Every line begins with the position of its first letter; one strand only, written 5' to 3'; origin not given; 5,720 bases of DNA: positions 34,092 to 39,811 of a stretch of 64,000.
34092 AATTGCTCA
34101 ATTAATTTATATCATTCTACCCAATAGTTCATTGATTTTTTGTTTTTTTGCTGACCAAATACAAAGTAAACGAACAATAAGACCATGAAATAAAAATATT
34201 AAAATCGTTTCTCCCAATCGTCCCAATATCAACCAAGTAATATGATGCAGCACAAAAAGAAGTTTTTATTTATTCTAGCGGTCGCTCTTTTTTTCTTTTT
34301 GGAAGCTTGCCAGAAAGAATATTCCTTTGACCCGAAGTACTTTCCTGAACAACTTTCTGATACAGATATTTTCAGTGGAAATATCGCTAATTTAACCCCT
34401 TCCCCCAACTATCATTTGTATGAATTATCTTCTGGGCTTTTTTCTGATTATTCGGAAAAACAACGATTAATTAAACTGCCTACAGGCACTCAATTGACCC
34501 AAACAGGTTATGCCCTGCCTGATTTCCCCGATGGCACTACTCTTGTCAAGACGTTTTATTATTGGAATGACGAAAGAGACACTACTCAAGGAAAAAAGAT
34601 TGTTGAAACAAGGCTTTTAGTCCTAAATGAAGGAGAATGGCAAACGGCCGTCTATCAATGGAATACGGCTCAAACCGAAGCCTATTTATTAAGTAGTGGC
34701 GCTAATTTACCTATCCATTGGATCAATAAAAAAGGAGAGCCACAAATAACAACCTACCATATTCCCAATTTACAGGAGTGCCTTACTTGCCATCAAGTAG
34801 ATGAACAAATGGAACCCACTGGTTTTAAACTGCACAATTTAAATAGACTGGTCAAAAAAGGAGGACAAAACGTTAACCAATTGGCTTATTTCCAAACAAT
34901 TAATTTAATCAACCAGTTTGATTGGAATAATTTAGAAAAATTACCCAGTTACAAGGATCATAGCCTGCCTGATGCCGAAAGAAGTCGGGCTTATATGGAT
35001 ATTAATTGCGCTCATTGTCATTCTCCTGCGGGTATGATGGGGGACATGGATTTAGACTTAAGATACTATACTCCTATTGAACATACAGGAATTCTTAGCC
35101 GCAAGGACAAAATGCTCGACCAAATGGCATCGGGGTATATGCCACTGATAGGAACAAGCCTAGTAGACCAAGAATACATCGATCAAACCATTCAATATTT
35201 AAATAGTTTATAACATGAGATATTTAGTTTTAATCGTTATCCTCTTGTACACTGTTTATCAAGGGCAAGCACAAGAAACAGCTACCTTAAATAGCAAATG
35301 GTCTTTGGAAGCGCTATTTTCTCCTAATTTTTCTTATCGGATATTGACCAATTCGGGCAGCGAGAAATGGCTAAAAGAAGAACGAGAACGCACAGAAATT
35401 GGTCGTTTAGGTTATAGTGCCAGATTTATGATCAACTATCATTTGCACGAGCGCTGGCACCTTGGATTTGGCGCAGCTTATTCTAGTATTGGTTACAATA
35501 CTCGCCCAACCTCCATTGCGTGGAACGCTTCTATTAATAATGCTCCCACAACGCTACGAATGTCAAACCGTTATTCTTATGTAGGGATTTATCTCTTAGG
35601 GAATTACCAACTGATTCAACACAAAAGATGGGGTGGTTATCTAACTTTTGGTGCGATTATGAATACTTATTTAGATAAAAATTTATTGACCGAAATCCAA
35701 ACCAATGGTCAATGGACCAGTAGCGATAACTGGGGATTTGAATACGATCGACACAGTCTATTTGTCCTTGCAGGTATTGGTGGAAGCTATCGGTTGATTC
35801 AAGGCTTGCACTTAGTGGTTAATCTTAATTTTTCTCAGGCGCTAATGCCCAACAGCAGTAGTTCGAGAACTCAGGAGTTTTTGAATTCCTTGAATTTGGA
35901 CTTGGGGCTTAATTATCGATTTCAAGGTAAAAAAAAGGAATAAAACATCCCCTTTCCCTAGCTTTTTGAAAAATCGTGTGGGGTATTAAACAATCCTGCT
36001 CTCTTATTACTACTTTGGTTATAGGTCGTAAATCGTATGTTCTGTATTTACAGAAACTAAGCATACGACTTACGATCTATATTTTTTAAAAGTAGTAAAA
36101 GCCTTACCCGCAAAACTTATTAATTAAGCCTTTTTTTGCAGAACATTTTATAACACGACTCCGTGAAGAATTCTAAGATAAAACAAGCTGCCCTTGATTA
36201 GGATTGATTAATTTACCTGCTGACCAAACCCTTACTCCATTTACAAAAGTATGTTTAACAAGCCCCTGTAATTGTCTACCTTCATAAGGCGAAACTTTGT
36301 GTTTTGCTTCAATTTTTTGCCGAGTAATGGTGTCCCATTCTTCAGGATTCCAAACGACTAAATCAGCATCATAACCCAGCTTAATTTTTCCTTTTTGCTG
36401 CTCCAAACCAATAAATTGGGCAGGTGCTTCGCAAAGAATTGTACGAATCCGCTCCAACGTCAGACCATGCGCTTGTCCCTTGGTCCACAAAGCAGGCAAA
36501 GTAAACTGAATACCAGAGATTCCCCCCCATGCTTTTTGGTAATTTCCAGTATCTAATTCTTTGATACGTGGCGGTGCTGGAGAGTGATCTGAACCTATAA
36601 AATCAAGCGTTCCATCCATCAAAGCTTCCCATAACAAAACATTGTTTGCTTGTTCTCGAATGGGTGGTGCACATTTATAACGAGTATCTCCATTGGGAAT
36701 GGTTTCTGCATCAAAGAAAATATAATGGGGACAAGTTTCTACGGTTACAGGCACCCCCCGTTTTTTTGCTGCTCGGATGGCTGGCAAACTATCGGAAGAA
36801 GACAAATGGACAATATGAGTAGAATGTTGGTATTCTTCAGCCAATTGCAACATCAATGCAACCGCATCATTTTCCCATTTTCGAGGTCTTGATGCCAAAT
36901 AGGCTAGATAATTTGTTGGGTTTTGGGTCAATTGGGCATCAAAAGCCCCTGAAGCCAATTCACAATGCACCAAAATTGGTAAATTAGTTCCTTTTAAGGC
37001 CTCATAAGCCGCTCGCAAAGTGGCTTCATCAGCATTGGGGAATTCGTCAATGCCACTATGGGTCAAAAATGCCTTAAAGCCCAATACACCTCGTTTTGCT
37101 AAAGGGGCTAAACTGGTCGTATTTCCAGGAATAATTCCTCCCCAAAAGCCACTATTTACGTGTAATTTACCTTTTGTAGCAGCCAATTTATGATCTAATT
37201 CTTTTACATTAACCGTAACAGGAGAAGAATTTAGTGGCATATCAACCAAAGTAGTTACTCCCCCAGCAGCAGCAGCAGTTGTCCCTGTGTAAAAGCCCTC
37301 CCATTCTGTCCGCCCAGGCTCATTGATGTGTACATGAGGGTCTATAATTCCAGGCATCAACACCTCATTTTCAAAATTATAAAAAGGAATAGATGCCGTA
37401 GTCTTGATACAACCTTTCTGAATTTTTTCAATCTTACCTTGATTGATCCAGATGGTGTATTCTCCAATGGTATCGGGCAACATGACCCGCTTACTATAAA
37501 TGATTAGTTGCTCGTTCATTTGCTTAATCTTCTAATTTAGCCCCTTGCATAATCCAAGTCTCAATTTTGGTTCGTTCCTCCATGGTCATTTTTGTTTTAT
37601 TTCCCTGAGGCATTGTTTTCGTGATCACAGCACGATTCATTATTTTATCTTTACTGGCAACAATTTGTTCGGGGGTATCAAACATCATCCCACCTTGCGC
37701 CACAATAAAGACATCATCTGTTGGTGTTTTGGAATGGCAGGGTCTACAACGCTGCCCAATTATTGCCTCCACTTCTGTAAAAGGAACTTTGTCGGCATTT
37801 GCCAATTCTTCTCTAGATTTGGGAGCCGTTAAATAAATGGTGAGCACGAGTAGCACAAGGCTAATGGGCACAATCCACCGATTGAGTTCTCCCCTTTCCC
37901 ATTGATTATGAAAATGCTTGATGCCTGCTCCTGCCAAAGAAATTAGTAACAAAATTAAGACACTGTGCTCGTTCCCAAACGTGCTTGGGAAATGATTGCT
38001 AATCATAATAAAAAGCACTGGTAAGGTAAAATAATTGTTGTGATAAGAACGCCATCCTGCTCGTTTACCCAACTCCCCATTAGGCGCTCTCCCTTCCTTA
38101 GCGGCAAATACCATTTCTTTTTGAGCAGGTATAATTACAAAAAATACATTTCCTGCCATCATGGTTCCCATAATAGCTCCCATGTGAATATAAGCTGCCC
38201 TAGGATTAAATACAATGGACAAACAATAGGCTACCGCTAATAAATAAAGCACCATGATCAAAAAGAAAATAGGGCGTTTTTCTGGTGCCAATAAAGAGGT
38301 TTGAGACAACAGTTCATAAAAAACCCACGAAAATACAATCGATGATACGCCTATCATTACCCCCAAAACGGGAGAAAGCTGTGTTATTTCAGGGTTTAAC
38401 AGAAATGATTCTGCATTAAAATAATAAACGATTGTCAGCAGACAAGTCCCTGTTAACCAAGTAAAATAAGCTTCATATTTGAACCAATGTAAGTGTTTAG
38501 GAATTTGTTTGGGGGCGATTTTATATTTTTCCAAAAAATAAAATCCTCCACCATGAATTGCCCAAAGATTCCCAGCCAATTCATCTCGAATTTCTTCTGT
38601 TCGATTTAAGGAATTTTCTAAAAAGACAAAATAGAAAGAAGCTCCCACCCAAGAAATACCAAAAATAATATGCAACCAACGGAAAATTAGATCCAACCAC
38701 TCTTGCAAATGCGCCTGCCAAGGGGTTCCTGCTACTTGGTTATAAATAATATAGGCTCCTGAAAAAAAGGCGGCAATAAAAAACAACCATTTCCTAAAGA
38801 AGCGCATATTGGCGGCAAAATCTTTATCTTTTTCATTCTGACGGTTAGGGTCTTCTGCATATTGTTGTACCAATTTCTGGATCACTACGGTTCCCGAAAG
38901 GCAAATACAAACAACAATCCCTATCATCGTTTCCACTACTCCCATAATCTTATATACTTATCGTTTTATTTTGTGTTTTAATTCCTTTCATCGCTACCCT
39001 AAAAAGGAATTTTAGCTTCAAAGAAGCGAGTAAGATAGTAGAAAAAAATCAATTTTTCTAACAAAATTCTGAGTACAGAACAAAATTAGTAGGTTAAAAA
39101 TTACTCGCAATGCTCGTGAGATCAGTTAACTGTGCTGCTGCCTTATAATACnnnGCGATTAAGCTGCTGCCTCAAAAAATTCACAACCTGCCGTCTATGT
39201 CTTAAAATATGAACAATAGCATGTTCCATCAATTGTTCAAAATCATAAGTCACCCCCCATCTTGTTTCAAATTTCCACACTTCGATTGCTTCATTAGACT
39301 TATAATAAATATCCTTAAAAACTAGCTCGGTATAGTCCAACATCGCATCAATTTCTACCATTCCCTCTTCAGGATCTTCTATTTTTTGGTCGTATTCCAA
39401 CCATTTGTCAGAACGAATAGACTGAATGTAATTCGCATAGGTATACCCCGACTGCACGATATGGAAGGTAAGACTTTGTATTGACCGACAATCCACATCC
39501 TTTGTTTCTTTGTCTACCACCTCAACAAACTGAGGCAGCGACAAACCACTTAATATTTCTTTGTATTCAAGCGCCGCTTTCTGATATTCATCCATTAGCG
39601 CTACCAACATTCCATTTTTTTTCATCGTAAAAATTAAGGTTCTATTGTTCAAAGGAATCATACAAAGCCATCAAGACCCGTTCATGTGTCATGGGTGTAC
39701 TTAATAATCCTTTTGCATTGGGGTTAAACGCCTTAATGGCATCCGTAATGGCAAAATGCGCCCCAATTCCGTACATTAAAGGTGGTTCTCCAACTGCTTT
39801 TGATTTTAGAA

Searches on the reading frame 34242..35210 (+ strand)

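Call 26: search_protein_families(library=pfam, proteins=[window:34242-35210:+], max_evalue=0.001)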
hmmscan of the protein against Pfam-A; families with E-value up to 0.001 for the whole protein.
window:34242-35210:+ (323 aa): 2 families
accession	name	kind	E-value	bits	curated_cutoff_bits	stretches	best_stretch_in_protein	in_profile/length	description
PF13442.11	Cytochrome_CBB3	-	1.8e-05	25.4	27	0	245-320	3-68/68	Cytochrome C oxidase, cbb3-type, subunit III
PF07635.16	PSCyt1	-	0.00028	21.9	22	0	180-207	1-26/59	Planctomycete cytochrome C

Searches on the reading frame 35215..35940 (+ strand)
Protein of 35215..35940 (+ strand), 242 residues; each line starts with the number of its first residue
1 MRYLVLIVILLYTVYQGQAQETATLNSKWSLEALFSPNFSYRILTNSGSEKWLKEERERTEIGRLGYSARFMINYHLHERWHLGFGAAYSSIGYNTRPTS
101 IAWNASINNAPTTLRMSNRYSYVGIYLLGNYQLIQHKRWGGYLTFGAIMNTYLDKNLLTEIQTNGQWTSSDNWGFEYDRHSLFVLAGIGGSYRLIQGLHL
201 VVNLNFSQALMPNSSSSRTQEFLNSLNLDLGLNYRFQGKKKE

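Call 26: search_protein_families(library=pfam, proteins=[window:35215-35940:+], max_evalue=0.001)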
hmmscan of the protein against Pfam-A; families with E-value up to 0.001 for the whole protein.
window:35215-35940:+ (242 aa): 1 family
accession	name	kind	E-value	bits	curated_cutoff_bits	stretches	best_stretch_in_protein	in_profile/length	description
PF13568.12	OMP_b-brl_2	-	1e-08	35.9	27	1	27-213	7-173/175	Outer membrane protein beta-barrel domain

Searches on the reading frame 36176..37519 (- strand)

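Call 26: search_protein_families(library=pfam, proteins=[window:36176-37519:-], max_evalue=0.001)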
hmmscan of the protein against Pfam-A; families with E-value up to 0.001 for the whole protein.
window:36176-37519:- (448 aa): 2 families
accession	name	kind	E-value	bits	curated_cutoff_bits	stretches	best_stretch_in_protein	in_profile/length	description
PF01979.26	Amidohydro_1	-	2.6e-27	96.4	25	1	53-431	1-345/345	Amidohydrolase family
PF07969.17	Amidohydro_3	-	2e-12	47.8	29.7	1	351-431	405-471/472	Amidohydrolase family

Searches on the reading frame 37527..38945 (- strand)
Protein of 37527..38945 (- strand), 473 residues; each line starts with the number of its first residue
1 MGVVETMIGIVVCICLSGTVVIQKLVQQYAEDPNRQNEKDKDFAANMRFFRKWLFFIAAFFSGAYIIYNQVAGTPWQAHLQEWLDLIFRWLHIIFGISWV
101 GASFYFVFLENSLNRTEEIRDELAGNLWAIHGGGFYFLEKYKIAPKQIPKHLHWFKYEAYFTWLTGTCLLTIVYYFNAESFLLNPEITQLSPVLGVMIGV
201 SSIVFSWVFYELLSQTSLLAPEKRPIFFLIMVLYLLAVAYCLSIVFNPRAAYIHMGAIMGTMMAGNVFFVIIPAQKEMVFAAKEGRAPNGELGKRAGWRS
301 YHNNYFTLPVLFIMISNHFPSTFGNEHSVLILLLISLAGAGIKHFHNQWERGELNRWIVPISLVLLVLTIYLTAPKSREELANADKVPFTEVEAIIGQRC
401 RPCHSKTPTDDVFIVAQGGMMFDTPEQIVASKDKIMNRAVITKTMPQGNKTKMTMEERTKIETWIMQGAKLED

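Call 26: search_protein_families(library=pfam, proteins=[window:37527-38945:-], max_evalue=0.001)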
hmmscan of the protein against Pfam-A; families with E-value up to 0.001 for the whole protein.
window:37527-38945:- (473 aa): 1 family
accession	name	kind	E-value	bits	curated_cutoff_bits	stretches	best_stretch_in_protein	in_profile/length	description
PF06181.16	Urate_ox_N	-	2e-114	382.4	26.9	1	79-373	2-294/295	Urate oxidase N-terminal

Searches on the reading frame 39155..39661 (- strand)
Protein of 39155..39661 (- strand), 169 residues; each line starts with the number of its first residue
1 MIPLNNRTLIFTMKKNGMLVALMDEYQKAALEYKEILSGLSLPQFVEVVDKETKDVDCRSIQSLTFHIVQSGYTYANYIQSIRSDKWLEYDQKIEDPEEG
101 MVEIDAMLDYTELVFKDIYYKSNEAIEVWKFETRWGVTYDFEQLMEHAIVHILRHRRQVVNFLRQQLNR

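Call 26: search_protein_families(library=pfam, proteins=[window:39155-39661:-], max_evalue=0.001)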
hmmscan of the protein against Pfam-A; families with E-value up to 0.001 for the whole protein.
window:39155-39661:- (169 aa): 1 family
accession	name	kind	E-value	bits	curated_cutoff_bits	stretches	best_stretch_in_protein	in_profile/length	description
PF05163.17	DinB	-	5.9e-06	26.8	23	1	58-165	39-144/165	DinB family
